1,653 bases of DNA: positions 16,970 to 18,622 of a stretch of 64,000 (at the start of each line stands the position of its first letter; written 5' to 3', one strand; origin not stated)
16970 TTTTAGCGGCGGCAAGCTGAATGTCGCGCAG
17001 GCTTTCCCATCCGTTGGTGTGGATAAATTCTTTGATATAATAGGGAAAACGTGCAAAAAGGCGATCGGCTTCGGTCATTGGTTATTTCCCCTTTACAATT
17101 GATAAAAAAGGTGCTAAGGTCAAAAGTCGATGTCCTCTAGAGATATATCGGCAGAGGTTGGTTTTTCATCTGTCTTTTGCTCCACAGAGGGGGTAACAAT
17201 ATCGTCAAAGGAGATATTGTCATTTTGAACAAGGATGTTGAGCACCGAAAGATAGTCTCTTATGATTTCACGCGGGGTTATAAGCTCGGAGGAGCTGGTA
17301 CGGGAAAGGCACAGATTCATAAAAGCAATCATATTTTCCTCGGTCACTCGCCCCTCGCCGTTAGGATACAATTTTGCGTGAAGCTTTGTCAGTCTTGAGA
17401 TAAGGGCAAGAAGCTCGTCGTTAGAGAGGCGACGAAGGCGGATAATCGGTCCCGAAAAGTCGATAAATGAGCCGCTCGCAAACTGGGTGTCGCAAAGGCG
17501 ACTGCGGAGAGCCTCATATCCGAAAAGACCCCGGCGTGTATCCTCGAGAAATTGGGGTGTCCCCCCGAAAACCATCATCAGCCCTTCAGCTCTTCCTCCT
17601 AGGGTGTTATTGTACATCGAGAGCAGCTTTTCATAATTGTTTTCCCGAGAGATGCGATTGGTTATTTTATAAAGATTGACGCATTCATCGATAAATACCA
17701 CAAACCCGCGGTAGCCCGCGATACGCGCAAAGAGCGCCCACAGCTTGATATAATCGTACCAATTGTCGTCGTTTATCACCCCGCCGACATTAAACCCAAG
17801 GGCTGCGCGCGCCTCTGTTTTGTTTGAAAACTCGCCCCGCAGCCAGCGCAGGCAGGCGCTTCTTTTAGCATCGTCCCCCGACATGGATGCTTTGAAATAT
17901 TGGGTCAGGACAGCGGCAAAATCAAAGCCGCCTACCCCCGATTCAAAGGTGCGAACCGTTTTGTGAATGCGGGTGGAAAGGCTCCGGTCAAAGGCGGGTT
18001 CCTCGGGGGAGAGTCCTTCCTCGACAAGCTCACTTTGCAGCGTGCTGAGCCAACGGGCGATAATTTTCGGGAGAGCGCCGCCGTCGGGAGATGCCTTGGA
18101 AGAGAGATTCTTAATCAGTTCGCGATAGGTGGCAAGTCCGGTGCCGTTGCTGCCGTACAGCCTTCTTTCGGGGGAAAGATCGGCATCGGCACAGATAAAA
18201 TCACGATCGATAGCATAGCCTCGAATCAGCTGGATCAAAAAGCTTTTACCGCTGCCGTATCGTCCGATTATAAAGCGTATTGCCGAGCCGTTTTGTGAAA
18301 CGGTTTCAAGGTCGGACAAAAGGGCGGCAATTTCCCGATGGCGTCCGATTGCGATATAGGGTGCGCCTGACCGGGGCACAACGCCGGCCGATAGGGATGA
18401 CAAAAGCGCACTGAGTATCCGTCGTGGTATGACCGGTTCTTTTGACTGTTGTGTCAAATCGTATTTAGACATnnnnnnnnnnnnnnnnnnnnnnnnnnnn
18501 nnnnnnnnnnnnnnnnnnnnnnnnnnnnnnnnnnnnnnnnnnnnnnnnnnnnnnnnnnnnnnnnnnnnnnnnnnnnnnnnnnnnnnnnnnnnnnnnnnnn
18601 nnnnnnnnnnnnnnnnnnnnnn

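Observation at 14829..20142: TerB-N/TerB-C + DUF2791-like ATPase + Lhr-like DEVH helicase operon: a Shango-type (Ter-associated) candidate anti-phage system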

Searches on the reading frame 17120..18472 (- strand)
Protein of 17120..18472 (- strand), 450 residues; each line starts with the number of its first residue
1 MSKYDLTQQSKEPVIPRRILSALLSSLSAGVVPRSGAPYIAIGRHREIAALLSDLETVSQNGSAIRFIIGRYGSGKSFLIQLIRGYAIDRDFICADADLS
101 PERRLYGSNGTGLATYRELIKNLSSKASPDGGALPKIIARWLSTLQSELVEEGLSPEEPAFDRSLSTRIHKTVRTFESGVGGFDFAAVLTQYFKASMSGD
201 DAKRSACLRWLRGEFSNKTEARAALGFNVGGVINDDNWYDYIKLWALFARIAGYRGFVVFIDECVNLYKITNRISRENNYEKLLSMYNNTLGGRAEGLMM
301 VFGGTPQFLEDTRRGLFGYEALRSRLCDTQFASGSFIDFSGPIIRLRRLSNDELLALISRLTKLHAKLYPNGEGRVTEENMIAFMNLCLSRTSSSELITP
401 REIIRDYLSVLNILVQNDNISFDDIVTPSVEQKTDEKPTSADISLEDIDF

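Call 3: search_protein_families(library=pfam, proteins=[window:17120-18472:-], max_evalue=0.01)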
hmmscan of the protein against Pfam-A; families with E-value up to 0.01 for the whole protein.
window:17120-18472:- (450 aa): 3 families
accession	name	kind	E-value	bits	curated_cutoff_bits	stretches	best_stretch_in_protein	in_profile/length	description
PF10923.14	BrxC_BrxD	-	3.9e-150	500.8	22.2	1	15-426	1-410/414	BREX system ATP-binding protein BrxC/D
PF13191.12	AAA_16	-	1.1e-06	29.8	32.6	1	42-173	3-124/167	AAA ATPase domain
PF13401.12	AAA_22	-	0.0037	18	27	0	65-93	7-37/130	AAA domain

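Call 4: search_protein_families(library=padloc, proteins=[window:17120-18472:-], max_evalue=0.01)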
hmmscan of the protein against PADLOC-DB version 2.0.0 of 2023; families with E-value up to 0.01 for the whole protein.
window:17120-18472:- (450 aa): 2 families
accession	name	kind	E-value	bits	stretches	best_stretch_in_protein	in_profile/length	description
PDLC03959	SngB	-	2.6e-163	542.2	1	14-434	5-424/439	-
PDLC02494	BrxD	-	8e-47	158.4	1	21-419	10-403/440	BrxD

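Call 5: search_protein_families(library=ncbifam, proteins=[window:17120-18472:-], max_evalue=0.01)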
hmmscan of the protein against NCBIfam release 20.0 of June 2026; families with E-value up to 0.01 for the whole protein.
window:17120-18472:- (450 aa): 1 family
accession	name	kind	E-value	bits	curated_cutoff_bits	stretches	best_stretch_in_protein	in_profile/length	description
NF033438.1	BREX_BrxD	equivalog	1.6e-46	159.2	350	1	21-416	6-396/423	BREX system ATP-binding protein BrxD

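Call 20: search_solved_structures(query=window:17120-18472:-, max_evalue=0.01)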
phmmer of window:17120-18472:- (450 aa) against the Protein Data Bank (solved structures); distinct sequences matched with E-value up to 0.01: 0.

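Call 24: find_encoding_contigs(protein=window:17120-18472:-, flank=10000, max_places=8)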
Protein window:17120-18472:- (450 aa): 3 contigs read that carry it; 2 places shown.
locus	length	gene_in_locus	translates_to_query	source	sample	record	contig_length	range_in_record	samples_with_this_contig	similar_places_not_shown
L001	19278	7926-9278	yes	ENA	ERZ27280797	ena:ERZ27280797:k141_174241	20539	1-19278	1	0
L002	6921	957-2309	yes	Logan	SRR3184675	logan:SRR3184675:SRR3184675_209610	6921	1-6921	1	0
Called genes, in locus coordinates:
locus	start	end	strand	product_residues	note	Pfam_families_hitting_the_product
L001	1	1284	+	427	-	?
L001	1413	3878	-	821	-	PF00403:HMA, PF00122:E1-E2_ATPase, PF00702:Hydrolase, PF08282:Hydrolase_3 (faint)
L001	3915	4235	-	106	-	PF02583:Trns_repr_metal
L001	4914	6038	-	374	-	PF02595:Gly_kinase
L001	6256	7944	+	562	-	PF13208:TerB_N, PF15615:TerB_C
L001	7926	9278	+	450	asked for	PF10923:BrxC_BrxD, PF13191:AAA_16 (faint)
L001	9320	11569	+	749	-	PF04851:ResIII (weak), PF00270:DEAD, PF00271:Helicase_C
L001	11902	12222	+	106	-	-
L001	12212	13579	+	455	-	-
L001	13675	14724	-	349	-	PF01408:GFO_IDH_MocA, PF02629:CoA_binding (weak), PF22725:GFO_IDH_MocA_C3, PF02894:GFO_IDH_MocA_C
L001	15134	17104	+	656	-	PF00270:DEAD (faint), PF04851:ResIII, PF13604:AAA_30 (faint), PF17757:UvrB_inter, PF27431:UvrB_3rd, PF00271:Helicase_C, PF12344:UvrB, PF02151:UVR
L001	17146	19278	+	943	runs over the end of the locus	PF00005:ABC_tran (faint), PF02463:SMC_N (faint), PF03193:RsgA_GTPase (faint), PF13191:AAA_16 (faint), PF13304:AAA_21 (faint), PF13476:AAA_23 (faint), PF17760:UvrA_inter, PF17755:UvrA_DNA-bind, +2 more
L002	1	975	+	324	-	?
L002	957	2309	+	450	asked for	PF10923:BrxC_BrxD, PF13191:AAA_16 (faint)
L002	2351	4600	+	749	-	PF04851:ResIII (weak), PF00270:DEAD, PF00271:Helicase_C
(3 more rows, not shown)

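Call 65: search_dna_similar(query=window:17120-18472:-, collection=plasmids, mode=protein, max_rows=25, max_evalue=1e-10)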
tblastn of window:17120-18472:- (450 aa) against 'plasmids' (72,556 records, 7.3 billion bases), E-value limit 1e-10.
Records with a match: 694; places in all: 698; records where one place covers at least 80% of the query: 687.
Best place of each record, by identity: <60% 694.
By first word of the organism name: Klebsiella 449; Salmonella 144; Escherichia 14; Sulfitobacter 7; Phaeobacter 5; Azospirillum 4; Bradyrhizobium 4; Raoultella 4; Paracoccus 3; Mesorhizobium 3; and 46 more.
By predicted mobility (MOB-suite, as given by PLSDB): conjugative 542; non-mobilizable 107; mobilizable 45.
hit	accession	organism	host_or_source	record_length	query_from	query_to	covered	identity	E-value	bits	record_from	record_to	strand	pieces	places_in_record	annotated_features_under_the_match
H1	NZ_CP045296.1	Paenibacillus cellulositrophicus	cell culture,Thai soil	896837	12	438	95%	50.5%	1e-134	434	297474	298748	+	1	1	ATP-binding protein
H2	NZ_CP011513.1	Paenibacillus peoriae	cell culture,soil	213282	15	427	92%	48.1%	6e-128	415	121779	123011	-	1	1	ATP-binding protein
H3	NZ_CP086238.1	Clostridium estertheticum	single colony,bovine feces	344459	15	426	92%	47.2%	1e-125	409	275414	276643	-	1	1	ATP-binding protein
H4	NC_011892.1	Methylobacterium nodulans ORS 2060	-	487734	1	417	93%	41.2%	1e-92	314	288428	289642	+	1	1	TerB N-terminal domain-containing protein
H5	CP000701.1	Rhizorhabdus wittichii RW1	-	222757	7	426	93%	41.0%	5e-98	329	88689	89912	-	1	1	hypothetical protein | protein of unknown function DUF805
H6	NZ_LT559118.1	Nonomuraea gerenzanensis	-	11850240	30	449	93%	40.7%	6e-100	334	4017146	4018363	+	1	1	none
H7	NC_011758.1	Methylorubrum extorquens CM4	-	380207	30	443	92%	41.2%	5e-98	329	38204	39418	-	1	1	ATP-binding protein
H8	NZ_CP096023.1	Halocatena salina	cell culture,sediment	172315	30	450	94%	40.4%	2e-98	330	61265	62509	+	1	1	ATP-binding protein | DEAD/DEAH box helicase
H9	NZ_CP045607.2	Bacillus cereus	Whole organism,soil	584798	30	417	86%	42.9%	3e-99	332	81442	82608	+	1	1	ATP-binding protein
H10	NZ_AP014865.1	Bacillus thuringiensis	-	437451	30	417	86%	42.9%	5e-99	332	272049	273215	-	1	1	ATP-binding protein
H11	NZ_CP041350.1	Komagataeibacter xylinus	Ziziphus mauritiana Lam,cell ...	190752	30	426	88%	41.8%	3e-94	318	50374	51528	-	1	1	ATP-binding protein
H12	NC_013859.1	Azospirillum sp. B510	-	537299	30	436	90%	40.7%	4e-96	323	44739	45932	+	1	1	ATP-binding protein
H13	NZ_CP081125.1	Sulfitobacter sp. S190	-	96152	30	444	92%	39.9%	5e-93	315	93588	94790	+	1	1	ATP-binding protein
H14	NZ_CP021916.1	Sagittula sp. P11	cell culture,sulfidic waters (60 m) ...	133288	30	444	92%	39.9%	4e-93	315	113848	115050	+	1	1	ATP-binding protein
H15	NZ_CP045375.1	Sulfitobacter sp. THAF37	pure culture,Surface of a polyethylene ...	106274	30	444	92%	39.9%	1e-92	314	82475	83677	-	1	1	ATP-binding protein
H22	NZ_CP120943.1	Aeromonas caviae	Homo sapiens,urine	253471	30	449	93%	39.0%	2e-92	313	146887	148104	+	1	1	ATP-binding protein | DEAD/DEAH box helicase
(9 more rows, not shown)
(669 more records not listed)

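Call 66: search_dna_similar(query=window:17120-18472:-, collection=phages, mode=protein, max_rows=15, max_evalue=1e-10)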
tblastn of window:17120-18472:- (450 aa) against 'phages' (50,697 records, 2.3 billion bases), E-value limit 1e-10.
No match.

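Call 67: get_annotated_region(hit=H3, flank=9000)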
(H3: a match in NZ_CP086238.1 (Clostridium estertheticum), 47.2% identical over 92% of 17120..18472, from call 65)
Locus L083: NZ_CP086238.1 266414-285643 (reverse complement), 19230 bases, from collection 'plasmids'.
description: Clostridium estertheticum strain CF002 plasmid pCF002-344, complete sequence
organism: Clostridium estertheticum (NCBI taxid 238834)
taxonomy: Bacteria; Bacillota; Clostridia; Eubacteriales; Clostridiaceae; Clostridium; Clostridium estertheticum
host: -; source: single colony,bovine feces; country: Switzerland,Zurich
typing (MOB-suite, as given by PLSDB): non-mobilizable
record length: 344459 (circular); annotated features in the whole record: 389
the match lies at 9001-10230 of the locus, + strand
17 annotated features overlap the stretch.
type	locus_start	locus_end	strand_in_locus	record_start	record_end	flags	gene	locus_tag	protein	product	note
CDS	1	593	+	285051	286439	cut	-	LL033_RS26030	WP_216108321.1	DHA2 family efflux MFS transporter permease subunit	GO:0009410 - response to xenobiotic stimulus [Evidence IEA]; GO:0006855 - xenobiotic transmembrane transport [Evidence ...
CDS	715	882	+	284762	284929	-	-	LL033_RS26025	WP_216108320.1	hypothetical protein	-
CDS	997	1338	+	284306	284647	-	-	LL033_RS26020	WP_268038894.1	hypothetical protein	-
CDS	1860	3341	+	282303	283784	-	-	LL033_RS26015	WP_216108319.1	amino acid adenylation domain-containing protein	-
CDS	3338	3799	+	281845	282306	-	-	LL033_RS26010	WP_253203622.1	GNAT family N-acetyltransferase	-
CDS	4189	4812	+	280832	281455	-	-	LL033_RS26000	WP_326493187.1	MFS transporter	GO:0055085 - transmembrane transport [Evidence IEA]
CDS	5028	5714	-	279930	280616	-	-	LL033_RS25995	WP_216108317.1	alpha/beta hydrolase-fold protein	-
CDS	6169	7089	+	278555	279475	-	-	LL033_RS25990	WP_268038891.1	relaxase/mobilization nuclease domain-containing protein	-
CDS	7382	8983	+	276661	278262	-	-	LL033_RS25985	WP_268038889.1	TerB N-terminal domain-containing protein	-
CDS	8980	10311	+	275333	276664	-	-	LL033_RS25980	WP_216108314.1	ATP-binding protein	-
CDS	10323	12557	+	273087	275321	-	-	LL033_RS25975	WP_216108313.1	DEAD/DEAH box helicase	-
CDS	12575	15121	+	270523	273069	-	-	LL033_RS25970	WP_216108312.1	ATP-binding cassette domain-containing protein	-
CDS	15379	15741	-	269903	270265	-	-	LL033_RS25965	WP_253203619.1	IS110 family transposase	-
CDS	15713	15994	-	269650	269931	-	-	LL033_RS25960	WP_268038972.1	transposase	GO:0006313 - DNA transposition [Evidence IEA]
CDS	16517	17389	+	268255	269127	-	-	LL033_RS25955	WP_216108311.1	DUF5131 family protein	-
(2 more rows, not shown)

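Call 68: get_annotated_region(hit=H22, flank=9000)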
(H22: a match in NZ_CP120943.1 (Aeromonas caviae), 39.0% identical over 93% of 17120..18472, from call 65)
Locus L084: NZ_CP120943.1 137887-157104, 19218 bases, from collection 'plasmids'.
description: Aeromonas caviae strain AC1520 plasmid pAC1520, complete sequence
organism: Aeromonas caviae (NCBI taxid 648)
taxonomy: Bacteria; Pseudomonadota; Gammaproteobacteria; Aeromonadales; Aeromonadaceae; Aeromonas; Aeromonas caviae
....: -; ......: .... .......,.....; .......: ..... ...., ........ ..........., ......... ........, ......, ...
typing (MOB-suite, as given by PLSDB): non-mobilizable
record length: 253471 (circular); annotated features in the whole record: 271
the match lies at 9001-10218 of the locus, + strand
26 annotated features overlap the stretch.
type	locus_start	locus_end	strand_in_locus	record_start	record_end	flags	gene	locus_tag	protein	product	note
CDS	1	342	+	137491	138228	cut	-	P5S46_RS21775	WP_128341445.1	hypothetical protein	-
CDS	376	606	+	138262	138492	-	-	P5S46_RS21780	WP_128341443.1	hypothetical protein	-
CDS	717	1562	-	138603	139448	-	-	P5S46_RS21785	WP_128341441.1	hypothetical protein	-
CDS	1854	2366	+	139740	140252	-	-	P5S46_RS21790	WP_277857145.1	glyoxalase superfamily protein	-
CDS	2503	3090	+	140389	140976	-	-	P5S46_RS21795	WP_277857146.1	hypothetical protein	-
CDS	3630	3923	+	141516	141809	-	-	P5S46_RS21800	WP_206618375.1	hypothetical protein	-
CDS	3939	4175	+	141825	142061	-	-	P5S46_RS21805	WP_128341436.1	hypothetical protein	-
CDS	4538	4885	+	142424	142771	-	-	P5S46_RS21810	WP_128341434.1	hypothetical protein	-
CDS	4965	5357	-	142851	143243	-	-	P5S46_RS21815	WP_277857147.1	hypothetical protein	-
CDS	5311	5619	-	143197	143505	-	-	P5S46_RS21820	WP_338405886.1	DUF6283 family protein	-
CDS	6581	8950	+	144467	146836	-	-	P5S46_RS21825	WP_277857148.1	TerB N-terminal domain-containing protein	-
CDS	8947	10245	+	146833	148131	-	-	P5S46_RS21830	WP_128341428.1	ATP-binding protein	-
CDS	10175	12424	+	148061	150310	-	-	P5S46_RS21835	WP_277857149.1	DEAD/DEAH box helicase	-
CDS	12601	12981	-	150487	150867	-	-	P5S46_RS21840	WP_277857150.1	hypothetical protein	-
CDS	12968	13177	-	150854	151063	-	-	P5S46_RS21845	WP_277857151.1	hypothetical protein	-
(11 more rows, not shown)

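Call 76: search_protein_families(library=phrogs, proteins=[window:17120-18472:-], max_evalue=0.001)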
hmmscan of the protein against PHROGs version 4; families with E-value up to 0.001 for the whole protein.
window:17120-18472:- (450 aa): 0 families
